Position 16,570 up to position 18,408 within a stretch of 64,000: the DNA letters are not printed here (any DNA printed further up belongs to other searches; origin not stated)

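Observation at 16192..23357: Six-gene complex-I-like 'Ehr' module lacking NiFe ligands (not a true hydrogenase)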

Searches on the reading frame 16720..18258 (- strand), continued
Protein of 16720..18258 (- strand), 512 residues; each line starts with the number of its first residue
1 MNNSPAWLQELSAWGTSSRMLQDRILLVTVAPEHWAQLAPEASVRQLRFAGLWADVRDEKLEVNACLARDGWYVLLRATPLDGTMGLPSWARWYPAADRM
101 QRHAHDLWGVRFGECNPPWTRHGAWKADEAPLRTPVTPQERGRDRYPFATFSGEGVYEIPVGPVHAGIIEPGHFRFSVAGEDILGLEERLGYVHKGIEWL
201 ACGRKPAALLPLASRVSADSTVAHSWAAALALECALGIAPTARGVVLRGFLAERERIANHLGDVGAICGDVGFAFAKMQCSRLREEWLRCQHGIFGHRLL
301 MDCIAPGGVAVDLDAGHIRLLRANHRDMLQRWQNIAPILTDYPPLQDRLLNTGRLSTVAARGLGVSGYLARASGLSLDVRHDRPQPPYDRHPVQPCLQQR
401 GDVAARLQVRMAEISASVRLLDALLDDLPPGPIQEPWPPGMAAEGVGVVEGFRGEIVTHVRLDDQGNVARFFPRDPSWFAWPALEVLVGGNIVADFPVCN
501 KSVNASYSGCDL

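Call 17: find_related_loci(query=A1, collection=genome_contigs, flank=10000)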
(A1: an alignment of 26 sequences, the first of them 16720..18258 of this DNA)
Query A1 (512 aa) in genome_contigs; peptide patterns used: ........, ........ (x = any residue, [..] = any of these).
600 stretches matched a pattern (row limit reached: there are more); 599 encode a relative of the query (tblastn E <= 1e-3); the best 80 are kept; 80 distinct loci.
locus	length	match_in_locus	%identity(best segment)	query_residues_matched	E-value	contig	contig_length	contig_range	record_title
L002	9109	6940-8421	53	28-512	1e-158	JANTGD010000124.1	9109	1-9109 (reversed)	MAG: Thiotrichales bacterium isolate bin10046 c_000000008714, whole genome shotgun sequence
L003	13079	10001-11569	53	7-512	7e-155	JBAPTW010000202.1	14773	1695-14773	MAG: Gammaproteobacteria bacterium isolate MFD01233_ilm_asm_bin41 k127_129499, whole genome shotgun sequence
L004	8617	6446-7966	52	15-512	8e-153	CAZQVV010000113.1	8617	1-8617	MAG TPA_asm: uncultured Thiohalophilus sp. isolate SRP128015_co4_59 genome assembly, contig: NODE_2121_length_8617_cov_2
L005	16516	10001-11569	52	7-512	4e-152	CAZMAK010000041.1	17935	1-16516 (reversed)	MAG TPA_asm: uncultured Ectothiorhodospiraceae bacterium isolate SRP214966_co3_30 genome assembly, contig: NODE_4397_len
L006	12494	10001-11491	51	24-512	2e-151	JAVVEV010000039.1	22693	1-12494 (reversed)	MAG: Thiogranum sp. isolate TamC13-30 NODE_39_length_22693_cov_5.160019, whole genome shotgun sequence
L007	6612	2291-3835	48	7-512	2e-149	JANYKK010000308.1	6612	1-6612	MAG: Methylobacter sp. isolate GL140_5_metabinner_164_sub GL140_5_k141_2459984, whole genome shotgun sequence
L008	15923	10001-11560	48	2-512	3e-148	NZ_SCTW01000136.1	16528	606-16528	MAG: Methylobacter sp. isolate FW305_bin.9 FW305_bin.9-36965, whole genome shotgun sequence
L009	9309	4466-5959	50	23-512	7e-147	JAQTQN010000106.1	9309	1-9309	MAG: Methylobacter sp. isolate STB_140 NODE_19961_length_9309_cov_7.435199_Sandtown_B, whole genome shotgun sequence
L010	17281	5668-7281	47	4-512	1e-146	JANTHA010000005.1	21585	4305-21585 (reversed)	MAG: Thiotrichaceae bacterium isolate bin10096 c_000000002071, whole genome shotgun sequence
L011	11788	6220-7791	51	7-512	3e-146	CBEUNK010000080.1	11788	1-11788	MAG TPA_asm: uncultured Thiogranum sp. isolate SRR13309658_concoct_20 genome assembly, contig: ERZ26778863.298, whole ge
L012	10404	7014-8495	53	33-512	2e-143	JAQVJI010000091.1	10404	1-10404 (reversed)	MAG: Chromatiales bacterium isolate STE_6 NODE_16386_length_10404_cov_7.076968_Sandtown_E, whole genome shotgun sequence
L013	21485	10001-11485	50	27-512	1e-143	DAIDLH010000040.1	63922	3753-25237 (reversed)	MAG TPA_asm: Candidatus Muproteobacteria bacterium isolate clean426 k141_406800, whole genome shotgun sequence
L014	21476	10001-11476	48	30-512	8e-143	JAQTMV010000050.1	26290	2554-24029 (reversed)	MAG: Methylococcales bacterium isolate STA_49 NODE_3474_length_26290_cov_4.449375_Sandtown_A, whole genome shotgun seque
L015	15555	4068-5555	49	28-512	2e-141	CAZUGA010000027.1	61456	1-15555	MAG TPA_asm: uncultured Methylococcaceae bacterium isolate binchicken_co46_509 genome assembly, contig: NODE_773_length_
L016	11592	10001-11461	51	35-512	2e-141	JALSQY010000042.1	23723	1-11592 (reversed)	MAG: Methylothermaceae bacterium isolate 356-308_maxbin2_scaf2bin.122 356-308_scaffold_1195_c1, whole genome shotgun seq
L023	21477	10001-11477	47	30-512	6e-125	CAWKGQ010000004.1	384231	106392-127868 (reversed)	MAG: uncultured Gammaproteobacteria bacterium isolate MFD04716.bin.3.389 genome assembly, contig: contig_1278, whole gen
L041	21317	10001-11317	46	82-512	7e-109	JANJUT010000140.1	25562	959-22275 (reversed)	MAG: Thiobacillus sp. isolate RXS2_metabat.bin.29 RXS2_k141_166034, whole genome shotgun sequence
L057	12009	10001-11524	44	8-512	5e-106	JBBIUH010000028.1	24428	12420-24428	MAG: Acidithiobacillus sp. isolate TCS170221_bin_49 NODE_166_length_24428_cov_15.4136, whole genome shotgun sequence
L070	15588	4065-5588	43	8-512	2e-105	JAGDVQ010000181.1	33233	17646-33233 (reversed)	MAG: Thiomonas sp. isolate KUB_Bin09 NODE_229_length_33233_cov_5.111037, whole genome shotgun sequence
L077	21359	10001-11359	44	65-512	8e-105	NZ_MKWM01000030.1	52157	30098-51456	MAG: Thiobacillus sp. 63-78 SCNpilot_expt_300_bf_scaffold_251, whole genome shotgun sequence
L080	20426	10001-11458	40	16-512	2e-104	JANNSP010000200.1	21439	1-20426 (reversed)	MAG: Hyphomicrobiales bacterium isolate SOY_31_metabat_190_sub SOY_31_k141_1830857, whole genome shotgun sequence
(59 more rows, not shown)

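Call 34: search_protein_representatives(protein=window:16720-18258:-)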
Query: 512 residues. Proteins with E-value up to 0.001 (for the whole library): 5559; up to 1e-10: 3067; up to 1e-30: 706. The best 150 are listed.
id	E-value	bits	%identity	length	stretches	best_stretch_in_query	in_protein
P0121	5.2e-143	494.4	51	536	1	26-512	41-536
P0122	1.3e-132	460.0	52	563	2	27-426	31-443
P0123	2.4e-113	396.5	46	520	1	27-512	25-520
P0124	3.3e-104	366.4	45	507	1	33-512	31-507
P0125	3.5e-104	366.2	46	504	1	74-512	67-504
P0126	2.5e-100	353.5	44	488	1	53-512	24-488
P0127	4.3e-100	352.7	52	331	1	184-512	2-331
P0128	5.4e-100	352.4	48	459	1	33-424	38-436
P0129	1.9e-99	350.6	45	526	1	61-512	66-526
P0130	4.5e-99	349.4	52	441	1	27-374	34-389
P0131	3.2e-97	343.2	45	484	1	48-512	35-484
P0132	3.8e-96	339.7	45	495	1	47-512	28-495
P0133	2.9e-93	330.2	41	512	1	30-512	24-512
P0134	9.5e-90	318.6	49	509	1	128-463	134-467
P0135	4.3e-88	313.1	45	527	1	86-512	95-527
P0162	5.8e-72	259.9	40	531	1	67-511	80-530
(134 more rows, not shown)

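Call 42: find_encoding_contigs(protein=P0162, flank=10000, max_places=3)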
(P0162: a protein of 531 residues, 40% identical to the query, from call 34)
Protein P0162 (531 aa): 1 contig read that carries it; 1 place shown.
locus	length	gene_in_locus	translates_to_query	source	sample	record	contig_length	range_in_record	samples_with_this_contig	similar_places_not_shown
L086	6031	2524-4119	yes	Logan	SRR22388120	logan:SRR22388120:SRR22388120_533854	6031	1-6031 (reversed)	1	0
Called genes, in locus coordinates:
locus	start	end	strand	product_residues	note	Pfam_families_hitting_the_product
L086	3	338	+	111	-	?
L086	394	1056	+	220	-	-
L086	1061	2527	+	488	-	PF00361:Proton_antipo_M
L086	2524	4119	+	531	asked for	PF00329:Complex1_30kDa, PF00374:NiFeSe_Hases, PF00346:Complex1_49kDa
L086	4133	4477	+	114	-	PF12797:Fer4_2 (faint), PF13237:Fer4_10, PF14697:Fer4_21 (faint), PF00037:Fer4 (weak), PF12838:Fer4_7, PF13187:Fer4_9, PF13484:Fer4_16 (faint)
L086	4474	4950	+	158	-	PF01058:Oxidored_q6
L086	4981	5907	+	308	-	PF00892:EamA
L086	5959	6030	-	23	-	?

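Call 43: find_encoding_contigs(protein=P0001, flank=10000, max_places=3)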
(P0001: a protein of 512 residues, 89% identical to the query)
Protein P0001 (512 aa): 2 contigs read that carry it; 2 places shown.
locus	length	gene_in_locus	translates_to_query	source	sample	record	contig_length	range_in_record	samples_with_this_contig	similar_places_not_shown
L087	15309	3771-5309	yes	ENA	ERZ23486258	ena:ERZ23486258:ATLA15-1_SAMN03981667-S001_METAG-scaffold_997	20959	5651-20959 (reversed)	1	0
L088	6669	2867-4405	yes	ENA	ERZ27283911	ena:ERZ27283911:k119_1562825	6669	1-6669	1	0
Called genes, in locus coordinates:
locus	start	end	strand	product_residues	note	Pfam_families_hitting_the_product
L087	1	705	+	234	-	?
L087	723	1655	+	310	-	PF00146:NADHdh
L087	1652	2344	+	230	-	-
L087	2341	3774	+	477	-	PF00361:Proton_antipo_M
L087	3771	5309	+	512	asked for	PF00346:Complex1_49kDa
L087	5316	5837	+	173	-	PF01058:Oxidored_q6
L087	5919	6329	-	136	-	-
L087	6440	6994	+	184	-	PF22784:PTP-SAK (weak), PF00782:DSPc (weak)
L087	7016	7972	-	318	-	PF10017:Methyltransf_33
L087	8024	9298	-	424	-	PF12867:DinB_2, PF03781:FGE-sulfatase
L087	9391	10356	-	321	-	-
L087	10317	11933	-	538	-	-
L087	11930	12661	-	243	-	PF00005:ABC_tran, PF13304:AAA_21 (faint)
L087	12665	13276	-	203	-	PF02233:PNTB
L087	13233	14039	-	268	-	PF02233:PNTB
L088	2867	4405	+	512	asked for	PF00346:Complex1_49kDa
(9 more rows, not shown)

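Call 45: find_related_loci(query=A4, collection=metagenome_contigs, flank=8000)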
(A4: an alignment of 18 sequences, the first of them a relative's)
Query A4 (531 aa) in metagenome_contigs; peptide patterns used: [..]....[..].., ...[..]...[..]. (x = any residue, [..] = any of these).
600 stretches matched a pattern (row limit reached: there are more); 593 encode a relative of the query (tblastn E <= 1e-3); the best 80 are kept; 80 distinct loci.
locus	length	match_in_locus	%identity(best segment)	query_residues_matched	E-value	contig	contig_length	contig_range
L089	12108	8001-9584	46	1-530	2e-161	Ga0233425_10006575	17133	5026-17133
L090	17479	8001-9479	49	35-530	1e-151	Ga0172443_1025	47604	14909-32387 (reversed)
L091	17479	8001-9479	47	35-530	6e-150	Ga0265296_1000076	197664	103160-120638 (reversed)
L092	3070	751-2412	48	6-531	7e-152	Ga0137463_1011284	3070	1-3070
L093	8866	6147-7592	49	51-531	5e-144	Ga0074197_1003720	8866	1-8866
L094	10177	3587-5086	47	34-530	1e-142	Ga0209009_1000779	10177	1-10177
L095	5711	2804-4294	49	44-531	2e-143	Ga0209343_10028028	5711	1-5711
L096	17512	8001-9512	48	30-530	2e-142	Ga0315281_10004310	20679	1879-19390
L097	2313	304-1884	48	18-531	4e-151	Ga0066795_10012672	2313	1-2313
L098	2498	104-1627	45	24-530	3e-150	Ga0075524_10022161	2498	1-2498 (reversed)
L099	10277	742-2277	47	12-530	3e-141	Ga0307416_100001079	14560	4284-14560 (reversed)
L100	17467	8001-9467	46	42-531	6e-141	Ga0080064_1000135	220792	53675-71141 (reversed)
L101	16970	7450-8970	45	24-530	8e-141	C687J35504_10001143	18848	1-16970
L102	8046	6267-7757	50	47-531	3e-140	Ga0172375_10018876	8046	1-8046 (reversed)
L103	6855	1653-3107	50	57-531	1e-140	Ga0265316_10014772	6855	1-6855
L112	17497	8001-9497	47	35-530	2e-138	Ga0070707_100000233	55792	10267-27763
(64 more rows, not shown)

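Call 65: search_protein_families(library=pfam, proteins=[L041:12157-13215:+, L041:2453-4576:+, L023:1054-2739:+, L077:3857-4417:+, L080:4669-4950:+, L007:4460-5170:+, L057:4371-4916:+, L070:6374-7753:+, L077:2656-3759:+], max_evalue=0.001)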
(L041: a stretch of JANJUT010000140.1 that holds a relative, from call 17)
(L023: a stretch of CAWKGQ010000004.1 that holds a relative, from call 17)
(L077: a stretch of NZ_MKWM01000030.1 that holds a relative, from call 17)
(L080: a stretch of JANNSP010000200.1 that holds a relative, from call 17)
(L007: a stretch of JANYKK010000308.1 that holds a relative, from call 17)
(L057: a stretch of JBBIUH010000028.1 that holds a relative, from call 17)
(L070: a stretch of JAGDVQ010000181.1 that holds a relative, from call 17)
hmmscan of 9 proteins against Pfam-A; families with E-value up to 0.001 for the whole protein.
L041:12157-13215:+ (352 aa): 1 family
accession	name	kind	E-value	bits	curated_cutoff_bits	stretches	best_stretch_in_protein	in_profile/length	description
PF20686.2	CsoSCA_cat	-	1.6e-05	24.9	21.5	1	102-174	78-154/236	Carboxysome Shell Carbonic Anhydrase, catalytic domain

L041:2453-4576:+ (707 aa): 4 families
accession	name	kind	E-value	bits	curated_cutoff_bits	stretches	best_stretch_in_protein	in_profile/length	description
PF00916.26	Sulfate_transp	-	7.7e-107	357.8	23.2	2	22-222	1-210/380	Sulfate permease family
PF01740.26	STAS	-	1.2e-17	64.1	22.6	1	574-683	1-106/106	STAS domain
PF13466.11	STAS_2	-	1.9e-06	28.4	29.2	1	587-667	2-79/80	STAS domain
PF16983.11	MFS_MOT1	-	0.00076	20.3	30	1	409-496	19-108/111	Molybdate transporter of MFS superfamily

L023:1054-2739:+ (561 aa): 2 families
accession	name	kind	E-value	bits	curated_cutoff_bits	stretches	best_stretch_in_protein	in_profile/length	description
PF00916.26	Sulfate_transp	-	3.7e-62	210.7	23.2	1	22-415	2-380/380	Sulfate permease family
PF16983.11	MFS_MOT1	-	6e-07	30.2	30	1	296-392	25-111/111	Molybdate transporter of MFS superfamily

L077:3857-4417:+ (186 aa): 2 families
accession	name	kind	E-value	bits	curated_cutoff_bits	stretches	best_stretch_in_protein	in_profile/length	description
PF00132.30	Hexapep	-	1.5e-17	62.9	27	2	11-44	2-35/36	Bacterial transferase hexapeptide (six repeats)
PF25084.1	LbH_EIF2B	-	2.5e-08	34.3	54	1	73-151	16-93/105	EIF2B subunit epsilon LbH domain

L080:4669-4950:+ (93 aa): 2 families
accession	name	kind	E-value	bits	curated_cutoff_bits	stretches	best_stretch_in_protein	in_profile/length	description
PF13560.12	HTH_31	-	3.6e-06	27.6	27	1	13-71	3-62/64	Helix-turn-helix domain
PF01381.28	HTH_3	-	3.7e-05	24.1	23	1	16-50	1-35/55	Helix-turn-helix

L007:4460-5170:+ (236 aa): 1 family
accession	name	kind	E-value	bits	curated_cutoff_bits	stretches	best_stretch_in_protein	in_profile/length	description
PF10677.15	DUF2490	-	2e-47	161.7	29.8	1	33-220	2-183/186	Protein of unknown function (DUF2490)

L057:4371-4916:+ (181 aa): 6 families
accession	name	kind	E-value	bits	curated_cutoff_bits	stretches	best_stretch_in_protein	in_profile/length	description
PF01381.28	HTH_3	-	2.3e-15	56.8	23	1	8-60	1-53/55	Helix-turn-helix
PF07883.17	Cupin_2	-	2.3e-14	53.3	27.2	1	108-179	2-70/70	Cupin domain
PF13560.12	HTH_31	-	1e-12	48.6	27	1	8-57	6-56/64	Helix-turn-helix domain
PF13443.12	HTH_26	-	1.7e-08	35.1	22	1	7-59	1-54/63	Cro/C1-type HTH DNA-binding domain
PF12844.13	HTH_19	-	2.3e-08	34.2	30.2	1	6-63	2-59/64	Helix-turn-helix domain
PF13413.12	HTH_25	-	0.00073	19.7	24.6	0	9-40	3-34/62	Helix-turn-helix domain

L070:6374-7753:+ (459 aa): 2 families
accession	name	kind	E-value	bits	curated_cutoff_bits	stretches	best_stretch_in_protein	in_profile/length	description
PF00016.26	RuBisCO_large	-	1.1e-121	406.2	30.1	1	143-440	2-299/299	Ribulose bisphosphate carboxylase large chain, catalytic domain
PF02788.21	RuBisCO_large_N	-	1.8e-35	122.2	20.7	1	12-130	2-118/120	Ribulose bisphosphate carboxylase large chain, N-terminal domain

L077:2656-3759:+ (367 aa): 1 family
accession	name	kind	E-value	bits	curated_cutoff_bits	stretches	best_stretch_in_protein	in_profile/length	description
PF01925.25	TauE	-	8.9e-35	120.9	32.6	1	21-293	1-233/237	Sulfite exporter TauE/SafE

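Call 71: find_encoding_contigs(protein=P0003, flank=10000, max_places=2)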
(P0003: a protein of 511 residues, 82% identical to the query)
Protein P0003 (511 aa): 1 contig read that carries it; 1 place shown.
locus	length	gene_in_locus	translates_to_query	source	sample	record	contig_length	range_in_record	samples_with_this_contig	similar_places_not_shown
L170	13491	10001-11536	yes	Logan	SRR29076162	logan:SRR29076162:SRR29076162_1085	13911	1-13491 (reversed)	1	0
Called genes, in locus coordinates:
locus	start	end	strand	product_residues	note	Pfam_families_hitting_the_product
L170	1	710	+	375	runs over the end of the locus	?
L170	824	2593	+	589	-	-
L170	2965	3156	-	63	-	-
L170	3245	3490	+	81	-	-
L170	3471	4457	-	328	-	-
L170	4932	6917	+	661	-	PF00361:Proton_antipo_M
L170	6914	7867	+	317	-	PF00146:NADHdh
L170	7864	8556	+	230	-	-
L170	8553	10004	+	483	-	PF00361:Proton_antipo_M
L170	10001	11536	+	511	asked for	PF00329:Complex1_30kDa (weak), PF00374:NiFeSe_Hases (weak), PF00346:Complex1_49kDa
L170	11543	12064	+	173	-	PF01058:Oxidored_q6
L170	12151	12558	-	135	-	-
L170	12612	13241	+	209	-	PF00782:DSPc (weak)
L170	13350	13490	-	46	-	?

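Call 72: find_encoding_contigs(protein=P0002, flank=10000, max_places=2)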
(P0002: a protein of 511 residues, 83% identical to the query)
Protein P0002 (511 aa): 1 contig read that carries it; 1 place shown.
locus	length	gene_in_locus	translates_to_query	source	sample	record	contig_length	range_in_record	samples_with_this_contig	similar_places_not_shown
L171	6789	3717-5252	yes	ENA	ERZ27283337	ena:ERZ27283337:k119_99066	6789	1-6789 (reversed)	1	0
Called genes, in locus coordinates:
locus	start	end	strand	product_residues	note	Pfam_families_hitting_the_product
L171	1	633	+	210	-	?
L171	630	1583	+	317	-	PF00146:NADHdh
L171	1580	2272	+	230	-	-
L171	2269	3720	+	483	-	PF00361:Proton_antipo_M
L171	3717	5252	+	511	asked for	PF00329:Complex1_30kDa (faint), PF00374:NiFeSe_Hases (weak), PF00346:Complex1_49kDa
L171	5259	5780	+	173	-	PF01058:Oxidored_q6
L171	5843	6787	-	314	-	?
